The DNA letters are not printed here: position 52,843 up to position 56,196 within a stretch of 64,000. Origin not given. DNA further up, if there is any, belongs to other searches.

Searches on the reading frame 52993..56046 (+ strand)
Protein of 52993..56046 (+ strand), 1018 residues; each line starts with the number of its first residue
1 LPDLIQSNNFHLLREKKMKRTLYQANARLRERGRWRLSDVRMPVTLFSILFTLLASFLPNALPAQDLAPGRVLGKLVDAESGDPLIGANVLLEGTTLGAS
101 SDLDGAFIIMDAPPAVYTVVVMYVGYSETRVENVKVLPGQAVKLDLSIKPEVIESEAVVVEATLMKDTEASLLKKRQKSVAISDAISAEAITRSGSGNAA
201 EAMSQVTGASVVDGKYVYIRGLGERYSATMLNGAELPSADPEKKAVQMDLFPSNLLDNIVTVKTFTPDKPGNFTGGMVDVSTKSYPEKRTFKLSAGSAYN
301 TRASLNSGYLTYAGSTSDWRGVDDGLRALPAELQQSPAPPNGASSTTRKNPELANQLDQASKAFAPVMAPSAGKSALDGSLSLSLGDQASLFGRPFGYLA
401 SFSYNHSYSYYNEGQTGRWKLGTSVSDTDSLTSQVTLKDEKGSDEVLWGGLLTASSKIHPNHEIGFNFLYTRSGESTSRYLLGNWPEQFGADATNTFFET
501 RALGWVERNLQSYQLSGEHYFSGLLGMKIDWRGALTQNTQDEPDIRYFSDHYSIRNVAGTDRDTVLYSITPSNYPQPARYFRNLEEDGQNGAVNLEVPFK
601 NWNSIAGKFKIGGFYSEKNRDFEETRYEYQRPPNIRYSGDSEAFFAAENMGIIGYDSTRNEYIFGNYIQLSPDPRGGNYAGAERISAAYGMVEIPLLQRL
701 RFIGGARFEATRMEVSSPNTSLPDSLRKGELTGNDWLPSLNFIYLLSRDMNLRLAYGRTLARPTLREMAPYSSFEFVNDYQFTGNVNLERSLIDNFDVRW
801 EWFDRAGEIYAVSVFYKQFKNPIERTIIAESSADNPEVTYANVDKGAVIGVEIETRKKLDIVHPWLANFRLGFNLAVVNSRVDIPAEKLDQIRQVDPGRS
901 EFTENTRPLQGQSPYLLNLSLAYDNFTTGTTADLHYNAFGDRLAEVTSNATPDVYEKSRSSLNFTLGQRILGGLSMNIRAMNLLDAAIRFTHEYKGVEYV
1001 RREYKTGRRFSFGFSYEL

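Call 58: search_protein_families(library=pfam, proteins=[window:52993-56046:+], max_evalue=0.0001)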
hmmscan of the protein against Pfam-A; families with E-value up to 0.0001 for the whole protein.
window:52993-56046:+ (1018 aa): 5 families
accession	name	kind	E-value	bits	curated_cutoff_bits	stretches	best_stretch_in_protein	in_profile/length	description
PF00593.30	TonB_dep_Rec_b-barrel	-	6.1e-29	102.6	27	1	535-983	9-436/436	TonB dependent receptor-like, beta-barrel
PF14905.12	OMP_b-brl_3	-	1.8e-24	87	27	1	658-1016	84-408/408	Outer membrane protein beta-barrel family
PF13715.12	CarbopepD_reg_2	-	2.5e-16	59.9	32.2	1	74-160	3-88/88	CarboxypepD_reg-like domain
PF13620.12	CarboxypepD_reg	-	5.8e-13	49.4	32.3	1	72-147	2-80/82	Carboxypeptidase regulatory-like domain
PF07715.20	Plug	-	5.1e-08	33.8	23.9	1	179-263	5-92/107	TonB-dependent Receptor Plug Domain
